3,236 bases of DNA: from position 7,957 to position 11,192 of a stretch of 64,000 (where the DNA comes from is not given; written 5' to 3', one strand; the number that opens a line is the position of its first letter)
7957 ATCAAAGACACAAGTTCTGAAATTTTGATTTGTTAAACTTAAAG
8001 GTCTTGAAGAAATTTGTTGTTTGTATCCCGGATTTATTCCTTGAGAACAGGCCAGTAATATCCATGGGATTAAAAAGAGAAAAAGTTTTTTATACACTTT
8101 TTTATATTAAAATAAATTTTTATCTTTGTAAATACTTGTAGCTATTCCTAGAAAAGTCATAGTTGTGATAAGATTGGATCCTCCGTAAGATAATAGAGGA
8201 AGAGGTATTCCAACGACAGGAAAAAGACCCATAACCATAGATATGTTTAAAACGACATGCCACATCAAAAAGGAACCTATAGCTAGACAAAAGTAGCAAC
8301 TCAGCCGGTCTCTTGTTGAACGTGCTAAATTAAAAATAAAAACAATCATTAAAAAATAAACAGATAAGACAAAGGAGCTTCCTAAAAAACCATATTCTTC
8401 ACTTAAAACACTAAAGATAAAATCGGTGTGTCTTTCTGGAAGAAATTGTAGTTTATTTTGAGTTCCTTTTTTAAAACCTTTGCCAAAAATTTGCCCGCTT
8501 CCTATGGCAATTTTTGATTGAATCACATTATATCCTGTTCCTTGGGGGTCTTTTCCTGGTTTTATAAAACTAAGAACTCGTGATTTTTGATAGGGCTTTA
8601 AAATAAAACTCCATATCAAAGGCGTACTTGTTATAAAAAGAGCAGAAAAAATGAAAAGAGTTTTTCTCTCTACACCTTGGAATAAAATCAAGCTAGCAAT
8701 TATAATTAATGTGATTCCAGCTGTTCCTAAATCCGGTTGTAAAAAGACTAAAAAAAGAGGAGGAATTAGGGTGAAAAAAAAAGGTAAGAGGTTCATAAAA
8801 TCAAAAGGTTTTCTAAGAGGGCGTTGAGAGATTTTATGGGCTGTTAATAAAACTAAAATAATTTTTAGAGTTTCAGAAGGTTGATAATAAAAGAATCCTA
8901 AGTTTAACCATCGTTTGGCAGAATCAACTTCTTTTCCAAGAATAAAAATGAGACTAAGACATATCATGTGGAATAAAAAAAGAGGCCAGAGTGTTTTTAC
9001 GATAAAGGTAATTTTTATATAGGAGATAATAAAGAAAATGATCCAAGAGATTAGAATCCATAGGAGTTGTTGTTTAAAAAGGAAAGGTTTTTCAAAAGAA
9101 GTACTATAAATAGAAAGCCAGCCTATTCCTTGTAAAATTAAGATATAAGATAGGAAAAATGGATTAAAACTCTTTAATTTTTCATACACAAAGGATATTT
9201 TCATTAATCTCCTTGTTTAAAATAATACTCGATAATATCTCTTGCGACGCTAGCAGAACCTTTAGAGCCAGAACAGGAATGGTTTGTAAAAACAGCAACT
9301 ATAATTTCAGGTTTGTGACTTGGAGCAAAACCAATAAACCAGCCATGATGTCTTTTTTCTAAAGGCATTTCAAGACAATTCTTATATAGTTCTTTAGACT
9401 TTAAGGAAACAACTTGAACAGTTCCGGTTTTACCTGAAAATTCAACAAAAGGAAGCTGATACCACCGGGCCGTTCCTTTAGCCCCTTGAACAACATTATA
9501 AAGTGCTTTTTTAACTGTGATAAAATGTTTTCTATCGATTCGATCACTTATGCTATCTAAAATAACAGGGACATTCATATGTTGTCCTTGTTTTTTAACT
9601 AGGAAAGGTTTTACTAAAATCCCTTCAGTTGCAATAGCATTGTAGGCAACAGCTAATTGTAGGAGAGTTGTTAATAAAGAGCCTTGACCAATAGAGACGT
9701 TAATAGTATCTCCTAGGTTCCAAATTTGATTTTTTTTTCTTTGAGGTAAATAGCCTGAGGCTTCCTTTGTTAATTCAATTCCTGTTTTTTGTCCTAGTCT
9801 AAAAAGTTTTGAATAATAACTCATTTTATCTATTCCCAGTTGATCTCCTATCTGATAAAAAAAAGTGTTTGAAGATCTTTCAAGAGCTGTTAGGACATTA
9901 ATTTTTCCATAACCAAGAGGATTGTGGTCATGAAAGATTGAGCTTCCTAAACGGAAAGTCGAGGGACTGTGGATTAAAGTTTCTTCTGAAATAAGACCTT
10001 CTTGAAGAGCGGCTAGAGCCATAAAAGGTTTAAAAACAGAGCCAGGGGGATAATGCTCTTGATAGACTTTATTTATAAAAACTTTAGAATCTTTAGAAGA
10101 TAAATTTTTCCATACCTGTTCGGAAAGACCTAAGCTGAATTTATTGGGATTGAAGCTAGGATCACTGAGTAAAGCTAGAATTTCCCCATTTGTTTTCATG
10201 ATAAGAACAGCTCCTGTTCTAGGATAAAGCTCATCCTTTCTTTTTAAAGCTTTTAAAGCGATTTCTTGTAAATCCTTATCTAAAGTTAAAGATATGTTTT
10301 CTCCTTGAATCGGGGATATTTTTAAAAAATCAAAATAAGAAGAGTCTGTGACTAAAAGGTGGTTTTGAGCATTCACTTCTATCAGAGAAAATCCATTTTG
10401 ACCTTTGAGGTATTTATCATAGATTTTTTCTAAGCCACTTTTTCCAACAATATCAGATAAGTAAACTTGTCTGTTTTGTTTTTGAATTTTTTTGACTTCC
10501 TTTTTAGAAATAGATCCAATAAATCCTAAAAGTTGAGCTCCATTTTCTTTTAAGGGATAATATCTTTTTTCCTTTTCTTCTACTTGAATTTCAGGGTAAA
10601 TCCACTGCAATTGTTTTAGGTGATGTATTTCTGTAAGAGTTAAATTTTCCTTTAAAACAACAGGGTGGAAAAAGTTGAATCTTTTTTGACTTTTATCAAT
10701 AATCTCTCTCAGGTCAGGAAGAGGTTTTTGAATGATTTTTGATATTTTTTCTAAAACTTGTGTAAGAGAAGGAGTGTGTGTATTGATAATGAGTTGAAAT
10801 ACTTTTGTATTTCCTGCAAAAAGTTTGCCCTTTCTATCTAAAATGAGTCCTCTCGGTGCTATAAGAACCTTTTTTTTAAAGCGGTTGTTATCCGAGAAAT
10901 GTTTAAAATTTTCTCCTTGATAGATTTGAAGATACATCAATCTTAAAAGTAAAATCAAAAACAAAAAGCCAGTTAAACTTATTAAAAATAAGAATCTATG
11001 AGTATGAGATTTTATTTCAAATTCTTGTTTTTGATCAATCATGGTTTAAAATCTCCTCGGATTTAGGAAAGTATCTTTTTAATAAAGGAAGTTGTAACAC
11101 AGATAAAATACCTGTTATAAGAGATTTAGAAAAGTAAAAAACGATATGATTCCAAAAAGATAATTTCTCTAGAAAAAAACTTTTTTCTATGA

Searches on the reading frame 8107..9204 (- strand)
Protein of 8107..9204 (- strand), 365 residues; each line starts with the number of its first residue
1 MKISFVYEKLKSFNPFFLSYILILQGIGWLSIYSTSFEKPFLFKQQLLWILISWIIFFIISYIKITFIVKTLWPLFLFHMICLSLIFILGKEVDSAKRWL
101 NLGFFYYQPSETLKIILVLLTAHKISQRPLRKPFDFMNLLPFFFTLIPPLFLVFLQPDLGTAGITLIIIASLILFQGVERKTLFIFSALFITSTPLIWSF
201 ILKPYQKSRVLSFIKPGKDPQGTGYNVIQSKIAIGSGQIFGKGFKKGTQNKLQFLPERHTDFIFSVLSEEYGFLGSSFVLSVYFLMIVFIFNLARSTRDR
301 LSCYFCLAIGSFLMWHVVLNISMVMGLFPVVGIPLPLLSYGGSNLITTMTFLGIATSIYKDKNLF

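Call 54: search_protein_families(library=pfam, proteins=[window:8107-9204:-], max_evalue=0.001)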
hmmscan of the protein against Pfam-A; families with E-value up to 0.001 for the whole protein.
window:8107-9204:- (365 aa): 1 family
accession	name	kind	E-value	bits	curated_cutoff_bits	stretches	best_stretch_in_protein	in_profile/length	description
PF01098.24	FTSW_RODA_SPOVE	-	1.2e-90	304.5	26.4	1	27-361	14-353/356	Cell cycle protein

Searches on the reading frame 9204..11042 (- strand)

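Call 54: search_protein_families(library=pfam, proteins=[window:9204-11042:-], max_evalue=0.001)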
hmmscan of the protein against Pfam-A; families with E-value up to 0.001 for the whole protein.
window:9204-11042:- (612 aa): 2 families
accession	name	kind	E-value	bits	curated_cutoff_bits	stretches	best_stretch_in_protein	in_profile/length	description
PF00905.27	Transpeptidase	-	4.3e-60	203.9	22.1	1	277-605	2-299/299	Penicillin binding protein transpeptidase domain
PF03717.20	PBP_dimer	-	5.9e-36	125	24.4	1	62-230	4-176/180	Penicillin-binding Protein dimerisation domain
